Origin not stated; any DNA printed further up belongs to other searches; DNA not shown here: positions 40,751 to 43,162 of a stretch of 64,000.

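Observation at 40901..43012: NHL beta-propeller fused to a Yip1-type 5-TM domain, encoded inside an ABC importer operon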

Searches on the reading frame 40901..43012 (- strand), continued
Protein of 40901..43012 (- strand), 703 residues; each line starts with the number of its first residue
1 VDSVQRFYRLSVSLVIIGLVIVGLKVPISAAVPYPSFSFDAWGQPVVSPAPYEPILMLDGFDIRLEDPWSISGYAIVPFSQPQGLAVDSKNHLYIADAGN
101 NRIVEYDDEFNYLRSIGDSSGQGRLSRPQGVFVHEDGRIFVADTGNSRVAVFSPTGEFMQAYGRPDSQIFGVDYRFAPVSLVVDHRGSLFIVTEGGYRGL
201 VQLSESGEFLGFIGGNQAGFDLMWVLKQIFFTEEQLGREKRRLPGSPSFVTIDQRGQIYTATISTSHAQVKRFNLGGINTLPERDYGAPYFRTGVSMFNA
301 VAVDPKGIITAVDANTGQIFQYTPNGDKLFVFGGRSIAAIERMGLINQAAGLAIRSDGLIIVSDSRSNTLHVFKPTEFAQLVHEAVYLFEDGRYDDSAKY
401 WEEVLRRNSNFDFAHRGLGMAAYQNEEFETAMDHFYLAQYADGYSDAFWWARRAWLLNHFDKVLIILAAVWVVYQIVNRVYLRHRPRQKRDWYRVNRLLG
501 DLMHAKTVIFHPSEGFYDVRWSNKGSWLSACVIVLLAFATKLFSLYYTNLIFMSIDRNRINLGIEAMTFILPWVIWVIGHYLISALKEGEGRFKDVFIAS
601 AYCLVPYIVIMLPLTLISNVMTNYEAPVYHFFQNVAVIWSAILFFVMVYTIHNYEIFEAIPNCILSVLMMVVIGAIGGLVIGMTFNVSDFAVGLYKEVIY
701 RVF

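Call 31: search_protein_families(library=pfam, proteins=[L031:3576-4988:+, L023:468-1526:+, L045:20129-21136:+, L047:2823-4496:+, L046:17156-19009:+, L046:1123-2145:+, L046:3840-4523:+, L008:16924-17634:+, L001:17061-18419:+, L056:19476-20678:+], max_evalue=0.001)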
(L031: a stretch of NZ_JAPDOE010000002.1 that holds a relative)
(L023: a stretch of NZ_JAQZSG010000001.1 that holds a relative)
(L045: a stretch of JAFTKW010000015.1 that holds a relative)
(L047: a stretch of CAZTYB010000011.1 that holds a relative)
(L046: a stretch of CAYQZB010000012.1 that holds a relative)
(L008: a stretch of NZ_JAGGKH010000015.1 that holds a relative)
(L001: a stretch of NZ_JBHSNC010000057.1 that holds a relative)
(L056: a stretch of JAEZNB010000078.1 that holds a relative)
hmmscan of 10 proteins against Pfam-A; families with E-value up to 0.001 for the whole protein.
L031:3576-4988:+ (471 aa): 2 families
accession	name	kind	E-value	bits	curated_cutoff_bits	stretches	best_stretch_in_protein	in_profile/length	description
PF01547.30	SBP_bac_1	-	5.7e-22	79.5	26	1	109-364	18-277/307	Bacterial extracellular solute-binding protein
PF13416.11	SBP_bac_8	-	1.7e-17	64.6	27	1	109-352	7-213/279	Bacterial extracellular solute-binding protein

L023:468-1526:+ (353 aa): 2 families
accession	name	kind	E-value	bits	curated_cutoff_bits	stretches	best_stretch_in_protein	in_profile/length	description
PF00005.33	ABC_tran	-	1.8e-36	126.2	25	1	21-161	4-137/137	ABC transporter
PF13304.12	AAA_21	-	5.6e-08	33.6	27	1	117-194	222-301/304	AAA domain, putative AbiEii toxin, Type IV TA system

L045:20129-21136:+ (336 aa): 4 families
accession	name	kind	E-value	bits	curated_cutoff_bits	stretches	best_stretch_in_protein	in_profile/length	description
PF13377.12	Peripla_BP_3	-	1.5e-36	126.4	26.5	1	175-331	2-167/167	Periplasmic binding protein-like domain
PF00532.27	Peripla_BP_1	-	7.3e-18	65.5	22.2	1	116-323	51-274/281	Periplasmic binding proteins and sugar binding domain of LacI family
PF00356.27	LacI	-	4.4e-08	33.2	27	1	6-49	1-44/46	Bacterial regulatory proteins, lacI family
PF13407.12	Peripla_BP_4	-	6.9e-05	23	35.1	1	119-313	52-258/258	Periplasmic binding protein domain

L047:2823-4496:+ (558 aa): 2 families
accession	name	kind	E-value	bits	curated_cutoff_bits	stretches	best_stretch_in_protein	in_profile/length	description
PF02156.21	Glyco_hydro_26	-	4.1e-68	230.5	20.2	1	231-544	1-311/311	Glycosyl hydrolase family 26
PF16990.11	CBM_35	-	2.8e-14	53.9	28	1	104-212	2-117/121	Carbohydrate binding module (family 35)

L046:17156-19009:+ (618 aa): 3 families
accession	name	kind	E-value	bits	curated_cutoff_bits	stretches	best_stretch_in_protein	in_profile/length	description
PF18259.7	CBM65_1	-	3e-70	233.9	25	3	260-367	1-113/113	Carbohydrate binding module 65 domain 1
PF13730.12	HTH_36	-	1.4e-05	25.2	25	0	451-472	21-42/55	Helix-turn-helix domain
PF25703.1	AcrF31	-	0.00023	21.6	27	0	332-360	3-27/52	Anti-CRISPR protein F31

L046:1123-2145:+ (341 aa): 2 families
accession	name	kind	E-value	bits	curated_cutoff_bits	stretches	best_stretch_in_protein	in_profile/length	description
PF04041.19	Glyco_hydro_130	-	4e-70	236.7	26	1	13-326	6-319/320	beta-1,4-mannooligosaccharide phosphorylase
PF04616.20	Glyco_hydro_43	-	0.00035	20.5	32.2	0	102-152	3-53/288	Glycosyl hydrolases family 43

L046:3840-4523:+ (228 aa): 1 family
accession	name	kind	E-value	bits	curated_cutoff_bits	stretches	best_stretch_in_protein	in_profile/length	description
PF04854.19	DUF624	-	2.8e-14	53.5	24.2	1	21-92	1-76/77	Protein of unknown function, DUF624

L008:16924-17634:+ (237 aa): 2 families
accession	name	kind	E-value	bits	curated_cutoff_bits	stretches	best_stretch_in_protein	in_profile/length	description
PF00072.30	Response_reg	-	5.3e-29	101.1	30.2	1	7-115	1-110/111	Response regulator receiver domain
PF00486.34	Trans_reg_C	-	1.2e-21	77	26.2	1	154-229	2-77/77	Transcriptional regulatory protein, C terminal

L001:17061-18419:+ (453 aa): 2 families
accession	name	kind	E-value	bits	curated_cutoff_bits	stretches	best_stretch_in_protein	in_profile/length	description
PF02518.31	HATPase_c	-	2.7e-25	89.4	26.4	1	341-448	2-107/111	Histidine kinase-, DNA gyrase B-, and HSP90-like ATPase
PF00512.31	HisKA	-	4.7e-11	43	26.9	1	233-293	4-65/66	His Kinase A (phospho-acceptor) domain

L056:19476-20678:+ (401 aa): 1 family
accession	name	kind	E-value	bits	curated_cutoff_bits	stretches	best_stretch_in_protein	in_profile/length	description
PF13472.12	Lipase_GDSL_2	-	6.3e-16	59.8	32.9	1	67-231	1-178/178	GDSL-like Lipase/Acylhydrolase family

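Call 34: predict_structure(alignment_id=A3)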
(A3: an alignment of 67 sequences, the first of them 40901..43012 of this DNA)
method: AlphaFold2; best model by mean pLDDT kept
length: 703 residues; sequences in the alignment: 67
mean_pLDDT: 91.3   pTM: 0.80
mean pLDDT of the five models: 91.3, 90.8, 89.8, 89.7, 89.5
residues with pLDDT >= 90: 540; 70-90: 129; 50-70: 29; < 50: 5
segments of 3 or more residues with pLDDT < 50: 27-30
pLDDT, mean of each block of 10 residues (from residue 1): 78 87 58 86 89 94 90 92 96 97 97 90 94 96 97 95 92 91 95 89 95 75 76 76 76 94 86 91 85 77 96 93 95 82 90 96 96 96 96 96 94 95 96 96 96 94 94 93 74 88 95 96 94 97 95 89 93 96 94 97 98 96 95 97 97 95 96 94 93 93 81
secondary structure, 60 per line:
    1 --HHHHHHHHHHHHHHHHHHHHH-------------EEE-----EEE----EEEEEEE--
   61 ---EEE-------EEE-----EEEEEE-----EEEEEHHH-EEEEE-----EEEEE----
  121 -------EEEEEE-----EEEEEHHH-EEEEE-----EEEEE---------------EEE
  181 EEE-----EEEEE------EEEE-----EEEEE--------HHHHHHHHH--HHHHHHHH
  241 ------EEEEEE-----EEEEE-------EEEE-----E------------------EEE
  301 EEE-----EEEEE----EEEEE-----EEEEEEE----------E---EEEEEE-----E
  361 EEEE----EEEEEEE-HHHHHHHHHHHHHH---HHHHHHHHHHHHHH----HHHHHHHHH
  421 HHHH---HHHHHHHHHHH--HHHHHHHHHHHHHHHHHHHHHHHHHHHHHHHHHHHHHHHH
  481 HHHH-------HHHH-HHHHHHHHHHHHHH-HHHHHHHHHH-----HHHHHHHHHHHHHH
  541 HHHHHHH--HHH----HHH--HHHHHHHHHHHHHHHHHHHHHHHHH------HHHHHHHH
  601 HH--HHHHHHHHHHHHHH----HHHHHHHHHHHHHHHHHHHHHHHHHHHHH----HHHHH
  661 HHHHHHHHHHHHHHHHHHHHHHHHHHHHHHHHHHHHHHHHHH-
elements in order (helices of 4 or more, strands of 3 or more residues): H3-23 E37-39 E45-47 E52-58 E64-66 E74-76 E82-87 E93-97 E102-106 E112-116 E128-133 E139-143 E148-152 E158-162 E178-183 E189-193 E200-203 E209-213 H222-230 H233-240 E247-252 E258-262 E270-273 E298-303 E309-313 E318-322 E328-334 E349-354 E360-364 E369-375 H377-390 H394-407 H412-424 H428-438 H441-484 H492-495 H497-510 H512-521 H527-547 H562-586 H593-602 H605-618 H623-651 H656-702
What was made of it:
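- On Pfam Yip1 (PF04893): The AlphaFold model shows helices 527-702 (call 34).
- On NHL-repeat six-bladed beta-propeller: Six blades in the model (call 34).
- On TPR: The model does show two helical hairpins at 377-438 (call 34), so the region is TPR-like in shape only.
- Checked: It shows six four-stranded blades (aa 37-375), TPR-like helices (377-438), a long helix that is TM2 (441-484), short cytoplasmic helices (492-521) and five long TM helices (527-702) (call 34).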

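Call 38: fold_search(model_id=the predicted structure, library=pdb)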
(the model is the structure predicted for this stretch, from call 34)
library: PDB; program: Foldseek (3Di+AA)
matches with E <= 10: 1404; with E <= 0.001: 394
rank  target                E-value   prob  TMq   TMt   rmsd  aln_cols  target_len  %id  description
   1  6xg7                  2.7e-19  1.00  0.35  0.83   3.8       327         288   22  1.3 A Resolution Structure of the of the NHL Repeat Region of D. melanogaster Thin (released 2020-12-16)
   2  6d69                  4.1e-19  1.00  0.36  0.82   3.8       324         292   22  Crystal Structure of the NHL Repeat Region of D. melanogaster Thin (released 2019-04-24)
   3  8j72_B                5.0e-19  1.00  0.33  0.81   4.5       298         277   22  Crystal structure of mammalian Trim71 in complex with lncRNA Trincr1 (released 2024-03-06)
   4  8j72_A                7.2e-18  1.00  0.33  0.81   4.5       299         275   23  Crystal structure of mammalian Trim71 in complex with lncRNA Trincr1 (released 2024-03-06)
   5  9jur                  1.3e-17  1.00  0.33  0.81   4.3       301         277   24  Crystal Structure of NHL domain of human E3 ubiquitin-protein ligase TRIM71 (released 2025-04-30)
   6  7qrx_A                4.0e-17  1.00  0.34  0.81   4.1       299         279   24  Crystal structure of NHL domain of TRIM71 (released 2022-05-04)
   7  7qrw                  8.6e-17  1.00  0.33  0.79   5.8       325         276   22  Crystal structure of NHL domain of TRIM3 (released 2022-05-04)
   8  6fq3_A                9.5e-17  1.00  0.35  0.61   6.4       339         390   22  Crystal structure of Danio rerio Lin41 filamin-NHL domains in complex with lin-29A 5'UTR 13mer RNA (released 2018-05-09)
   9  7b96_A                1.8e-16  1.00  0.33  0.79   3.6       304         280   22  NHL domain of human TRIM2 (released 2022-01-12)
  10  7b2r_A                1.8e-16  1.00  0.35  0.84   4.4       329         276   21  Crystal structure of NHL domain of TRIM2 (released 2021-01-13)
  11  6fpt_B                5.0e-16  1.00  0.35  0.62   3.7       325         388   22  Crystal structure of Danio rerio Lin41 filamin-NHL domains (released 2018-05-09)
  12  7qrv_A                5.0e-16  1.00  0.34  0.81   3.4       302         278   23  Crystal structure of NHL domain of TRIM2 (full C-terminal) (released 2022-05-04)
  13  7b2r_B                5.0e-16  1.00  0.35  0.85   3.8       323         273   22  Crystal structure of NHL domain of TRIM2 (released 2021-01-13)
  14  7qrv_D                5.6e-16  1.00  0.34  0.81   5.1       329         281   22  Crystal structure of NHL domain of TRIM2 (full C-terminal) (released 2022-05-04)
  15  7qrv_B                5.9e-16  1.00  0.33  0.81   3.3       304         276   22  Crystal structure of NHL domain of TRIM2 (full C-terminal) (released 2022-05-04)
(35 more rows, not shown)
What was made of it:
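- On NHL-repeat six-bladed beta-propeller: Foldseek TM about 0.8 to solved NHL domains (call 38).
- Checked: Foldseek's best matches are NHL domains of Thin, TRIM71, TRIM2 and Brat, with TM about 0.8 (call 38).
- The best structural matches are non-enzymatic NHL domains (call 38).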

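Call 45: search_protein_families(library=pfam, proteins=[L027:11396-12025:+, L027:9899-11392:+, L045:11469-12098:+, L015:16483-18018:+, L003:2984-3949:+, L030:17735-19048:+, L046:17156-19009:+], max_evalue=0.01)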
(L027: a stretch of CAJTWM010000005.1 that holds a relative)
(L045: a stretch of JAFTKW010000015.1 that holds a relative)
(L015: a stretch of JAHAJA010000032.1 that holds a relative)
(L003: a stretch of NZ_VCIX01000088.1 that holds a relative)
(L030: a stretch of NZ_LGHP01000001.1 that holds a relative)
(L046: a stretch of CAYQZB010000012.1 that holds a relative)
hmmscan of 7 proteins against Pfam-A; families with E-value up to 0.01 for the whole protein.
L027:11396-12025:+ (210 aa): 1 family
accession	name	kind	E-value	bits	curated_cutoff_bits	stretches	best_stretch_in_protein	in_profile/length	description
PF04893.22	Yip1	-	2.7e-15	57.1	28.6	1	15-184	2-171/173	Yip1 domain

L027:9899-11392:+ (498 aa): 4 families
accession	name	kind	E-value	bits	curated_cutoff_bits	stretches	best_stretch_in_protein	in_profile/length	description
PF01436.27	NHL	-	1.8e-18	66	20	2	74-100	1-27/28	NHL repeat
PF25021.1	TEN_NHL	-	7.1e-05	22.4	27.1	0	74-99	329-354/357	Teneurin NHL domain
PF08450.18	SGL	-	0.00085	19.4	26.3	1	77-166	136-225/246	SMP-30/Gluconolactonase/LRE-like region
PF13414.12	TPR_11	-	0.0029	17.7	26.8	1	396-429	8-41/42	TPR repeat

L045:11469-12098:+ (210 aa): 1 family
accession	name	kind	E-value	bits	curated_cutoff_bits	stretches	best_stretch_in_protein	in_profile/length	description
PF04893.22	Yip1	-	6.9e-12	46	28.6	1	16-184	3-171/173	Yip1 domain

L015:16483-18018:+ (512 aa): 2 families
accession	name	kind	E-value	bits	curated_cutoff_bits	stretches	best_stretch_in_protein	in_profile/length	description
PF01547.30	SBP_bac_1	-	2.3e-12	48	26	1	89-378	10-300/307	Bacterial extracellular solute-binding protein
PF20187.3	DUF6550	-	0.0067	17.1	27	1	3-75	7-78/190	Family of unknown function (DUF6550)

L003:2984-3949:+ (322 aa): 1 family
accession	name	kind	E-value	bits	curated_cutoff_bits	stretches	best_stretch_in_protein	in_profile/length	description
PF00248.27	Aldo_ket_red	-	1.4e-76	257.8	24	1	16-309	2-289/291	Aldo/keto reductase family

L030:17735-19048:+ (438 aa): 1 family
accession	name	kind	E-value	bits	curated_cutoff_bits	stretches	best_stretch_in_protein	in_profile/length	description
PF00296.26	Bac_luciferase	-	5.2e-52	177.6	27.9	1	21-286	11-245/314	Luciferase-like monooxygenase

L046:17156-19009:+ (618 aa): 6 families
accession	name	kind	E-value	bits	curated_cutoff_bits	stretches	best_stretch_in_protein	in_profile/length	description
PF18259.7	CBM65_1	-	3e-70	233.9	25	3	260-367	1-113/113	Carbohydrate binding module 65 domain 1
PF13730.12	HTH_36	-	1.4e-05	25.2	25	0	451-472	21-42/55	Helix-turn-helix domain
PF25703.1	AcrF31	-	0.00023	21.6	27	0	332-360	3-27/52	Anti-CRISPR protein F31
PF19806.4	DUF6289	-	0.0013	19.4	27.3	0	585-597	19-31/43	Family of unknown function (DUF6289)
PF25361.1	AAA_lid_RFC1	-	0.0059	16.5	34.9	0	396-413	14-31/59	RFC1-like, AAA+ ATPase lid domain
PF08717.15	CoV_NSP8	-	0.0064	16.9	27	0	531-571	114-151/197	Coronavirus replicase NSP8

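Call 66: search_protein_families(library=pfam, proteins=[P0085, P0043, P0049], max_evalue=0.001)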
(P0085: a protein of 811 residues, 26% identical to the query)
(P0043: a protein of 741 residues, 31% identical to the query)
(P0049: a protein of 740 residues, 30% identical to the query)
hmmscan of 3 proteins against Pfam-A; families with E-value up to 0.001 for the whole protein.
P0085 (811 aa): 5 families
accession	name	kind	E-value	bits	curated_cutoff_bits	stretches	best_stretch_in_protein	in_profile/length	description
PF01436.27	NHL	-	6.6e-12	45.3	20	0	81-107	2-28/28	NHL repeat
PF04893.22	Yip1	-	3.3e-08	34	28.6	1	615-784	3-172/173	Yip1 domain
PF07719.23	TPR_2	-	1.7e-06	28.1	27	0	488-511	8-31/34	Tetratricopeptide repeat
PF13414.12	TPR_11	-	6.6e-05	23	26.8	1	490-523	3-36/42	TPR repeat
PF00515.34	TPR_1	-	0.00016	21.8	27.8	0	488-511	8-31/34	Tetratricopeptide repeat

P0043 (741 aa): 3 families
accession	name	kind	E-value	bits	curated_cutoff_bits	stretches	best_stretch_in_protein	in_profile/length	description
PF01436.27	NHL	-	2.8e-14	52.8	20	1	116-142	1-27/28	NHL repeat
PF04893.22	Yip1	-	6e-13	49.5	28.6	1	546-713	2-171/173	Yip1 domain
PF08450.18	SGL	-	0.00063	19.8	26.3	0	77-157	144-224/246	SMP-30/Gluconolactonase/LRE-like region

P0049 (740 aa): 7 families
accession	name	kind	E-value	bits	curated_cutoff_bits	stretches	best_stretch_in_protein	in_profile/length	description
PF01436.27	NHL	-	9.5e-16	57.4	20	1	134-160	2-28/28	NHL repeat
PF04893.22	Yip1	-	2e-10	41.3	28.6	1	549-715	5-171/173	Yip1 domain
PF13449.12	Phytase-like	-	4.7e-07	30.4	27.6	1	133-246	67-170/284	Esterase-like activity of phytase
PF08450.18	SGL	-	0.00018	21.6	26.3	1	90-173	139-223/246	SMP-30/Gluconolactonase/LRE-like region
PF25021.1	TEN_NHL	-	0.00019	20.9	27.1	0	131-170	139-176/357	Teneurin NHL domain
PF17170.10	DUF5128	-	0.00027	20.6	22.9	0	144-171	53-80/321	6-bladed beta-propeller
PF13432.12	TPR_16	-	0.00072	20.4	32.7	0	396-449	3-56/65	Tetratricopeptide repeat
